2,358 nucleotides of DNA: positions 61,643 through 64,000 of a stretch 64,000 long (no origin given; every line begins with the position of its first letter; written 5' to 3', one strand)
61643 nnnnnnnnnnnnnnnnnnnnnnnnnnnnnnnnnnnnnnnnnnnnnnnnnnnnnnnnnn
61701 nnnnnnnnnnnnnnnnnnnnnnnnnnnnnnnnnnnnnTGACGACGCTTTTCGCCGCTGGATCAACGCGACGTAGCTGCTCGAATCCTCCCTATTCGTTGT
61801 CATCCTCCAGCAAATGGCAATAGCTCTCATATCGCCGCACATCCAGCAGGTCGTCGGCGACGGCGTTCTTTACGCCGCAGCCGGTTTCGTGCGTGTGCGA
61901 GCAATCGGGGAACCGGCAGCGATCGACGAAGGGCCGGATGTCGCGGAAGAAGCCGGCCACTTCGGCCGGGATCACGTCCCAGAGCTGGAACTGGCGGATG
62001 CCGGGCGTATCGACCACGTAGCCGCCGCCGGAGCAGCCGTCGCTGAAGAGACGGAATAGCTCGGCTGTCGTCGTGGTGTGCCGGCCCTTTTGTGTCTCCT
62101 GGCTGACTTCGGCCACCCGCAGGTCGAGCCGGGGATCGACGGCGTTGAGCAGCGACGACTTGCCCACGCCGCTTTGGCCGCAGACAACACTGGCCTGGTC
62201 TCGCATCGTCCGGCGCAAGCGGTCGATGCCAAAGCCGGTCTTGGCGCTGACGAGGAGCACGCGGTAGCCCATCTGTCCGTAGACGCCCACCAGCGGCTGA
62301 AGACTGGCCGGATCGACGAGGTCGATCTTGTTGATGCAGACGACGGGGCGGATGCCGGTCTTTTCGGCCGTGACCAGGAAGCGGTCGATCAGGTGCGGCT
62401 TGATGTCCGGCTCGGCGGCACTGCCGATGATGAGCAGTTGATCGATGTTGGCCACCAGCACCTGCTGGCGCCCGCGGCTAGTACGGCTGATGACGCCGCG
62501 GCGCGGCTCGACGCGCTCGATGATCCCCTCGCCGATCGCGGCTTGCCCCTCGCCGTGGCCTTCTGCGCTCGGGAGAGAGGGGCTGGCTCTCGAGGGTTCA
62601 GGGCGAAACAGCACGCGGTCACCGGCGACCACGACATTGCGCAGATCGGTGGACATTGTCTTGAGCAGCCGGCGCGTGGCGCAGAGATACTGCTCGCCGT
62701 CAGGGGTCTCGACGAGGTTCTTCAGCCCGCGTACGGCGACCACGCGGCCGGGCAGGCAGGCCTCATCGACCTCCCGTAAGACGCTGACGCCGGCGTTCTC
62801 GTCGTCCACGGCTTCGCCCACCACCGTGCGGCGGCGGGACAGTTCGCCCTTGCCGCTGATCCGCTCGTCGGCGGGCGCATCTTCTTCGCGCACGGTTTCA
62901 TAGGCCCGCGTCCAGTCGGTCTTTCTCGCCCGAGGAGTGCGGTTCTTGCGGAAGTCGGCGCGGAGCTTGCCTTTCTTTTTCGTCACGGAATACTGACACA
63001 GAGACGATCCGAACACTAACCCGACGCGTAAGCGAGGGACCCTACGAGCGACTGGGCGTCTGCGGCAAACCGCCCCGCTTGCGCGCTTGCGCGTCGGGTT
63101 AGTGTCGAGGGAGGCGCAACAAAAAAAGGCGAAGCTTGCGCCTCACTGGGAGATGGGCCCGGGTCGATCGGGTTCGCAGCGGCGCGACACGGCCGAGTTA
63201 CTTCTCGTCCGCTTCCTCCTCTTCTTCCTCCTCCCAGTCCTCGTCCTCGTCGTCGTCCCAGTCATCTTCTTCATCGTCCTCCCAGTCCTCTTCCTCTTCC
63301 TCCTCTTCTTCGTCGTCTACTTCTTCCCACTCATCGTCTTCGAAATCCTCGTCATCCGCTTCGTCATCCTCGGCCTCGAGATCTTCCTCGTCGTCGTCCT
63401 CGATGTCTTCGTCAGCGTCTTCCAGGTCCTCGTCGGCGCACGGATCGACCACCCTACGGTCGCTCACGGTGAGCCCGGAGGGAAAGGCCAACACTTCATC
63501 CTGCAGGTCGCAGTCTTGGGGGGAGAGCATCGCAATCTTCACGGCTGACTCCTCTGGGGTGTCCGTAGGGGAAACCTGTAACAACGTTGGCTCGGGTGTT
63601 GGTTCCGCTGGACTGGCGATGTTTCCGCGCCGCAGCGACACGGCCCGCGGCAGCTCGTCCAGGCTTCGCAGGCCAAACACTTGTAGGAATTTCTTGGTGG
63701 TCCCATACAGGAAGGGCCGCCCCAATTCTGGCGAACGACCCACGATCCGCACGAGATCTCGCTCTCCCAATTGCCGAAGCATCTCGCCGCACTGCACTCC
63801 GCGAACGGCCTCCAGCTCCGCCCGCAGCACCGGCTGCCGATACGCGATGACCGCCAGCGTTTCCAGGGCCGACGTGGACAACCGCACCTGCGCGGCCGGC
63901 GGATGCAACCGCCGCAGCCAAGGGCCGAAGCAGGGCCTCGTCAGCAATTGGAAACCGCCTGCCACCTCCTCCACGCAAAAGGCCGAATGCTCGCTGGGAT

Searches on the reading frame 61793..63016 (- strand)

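Call 55: search_protein_families(library=pfam, proteins=[window:61793-63016:-], max_evalue=0.001)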
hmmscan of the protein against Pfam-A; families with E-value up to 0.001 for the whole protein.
window:61793-63016:- (408 aa): 5 families
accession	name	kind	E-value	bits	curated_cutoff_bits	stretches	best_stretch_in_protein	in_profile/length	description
PF03193.22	RsgA_GTPase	-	1.7e-58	197.7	30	1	169-346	1-174/174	RsgA GTPase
PF01926.29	MMR_HSR1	-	0.0001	22.8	21.9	1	277-341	3-58/113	50S ribosome-binding GTPase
PF13191.12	AAA_16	-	0.00026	22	32.6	0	269-300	18-51/167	AAA ATPase domain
PF00009.33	GTP_EFTU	-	0.00072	19.6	26.5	0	213-271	113-182/188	Elongation factor Tu GTP binding domain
PF20703.3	nSTAND1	-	0.00086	19.5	27.1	0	265-298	24-59/379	Novel STAND NTPase 1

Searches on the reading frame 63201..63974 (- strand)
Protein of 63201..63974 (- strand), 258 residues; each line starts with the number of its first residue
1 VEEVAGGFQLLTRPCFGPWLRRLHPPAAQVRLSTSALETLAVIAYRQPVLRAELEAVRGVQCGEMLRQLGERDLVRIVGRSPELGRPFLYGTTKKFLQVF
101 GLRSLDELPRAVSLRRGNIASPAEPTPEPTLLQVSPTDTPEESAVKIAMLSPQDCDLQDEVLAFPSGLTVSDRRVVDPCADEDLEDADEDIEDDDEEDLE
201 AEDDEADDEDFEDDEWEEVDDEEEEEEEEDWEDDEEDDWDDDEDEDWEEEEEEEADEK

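Call 55: search_protein_families(library=pfam, proteins=[window:63201-63974:-], max_evalue=0.001)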
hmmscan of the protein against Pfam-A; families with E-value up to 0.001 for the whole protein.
window:63201-63974:- (258 aa): 1 family
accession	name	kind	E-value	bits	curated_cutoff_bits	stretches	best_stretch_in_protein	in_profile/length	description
PF04079.22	SMC_ScpB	-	1.7e-38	132.1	27.4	1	2-110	51-159/160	Segregation and condensation complex subunit ScpB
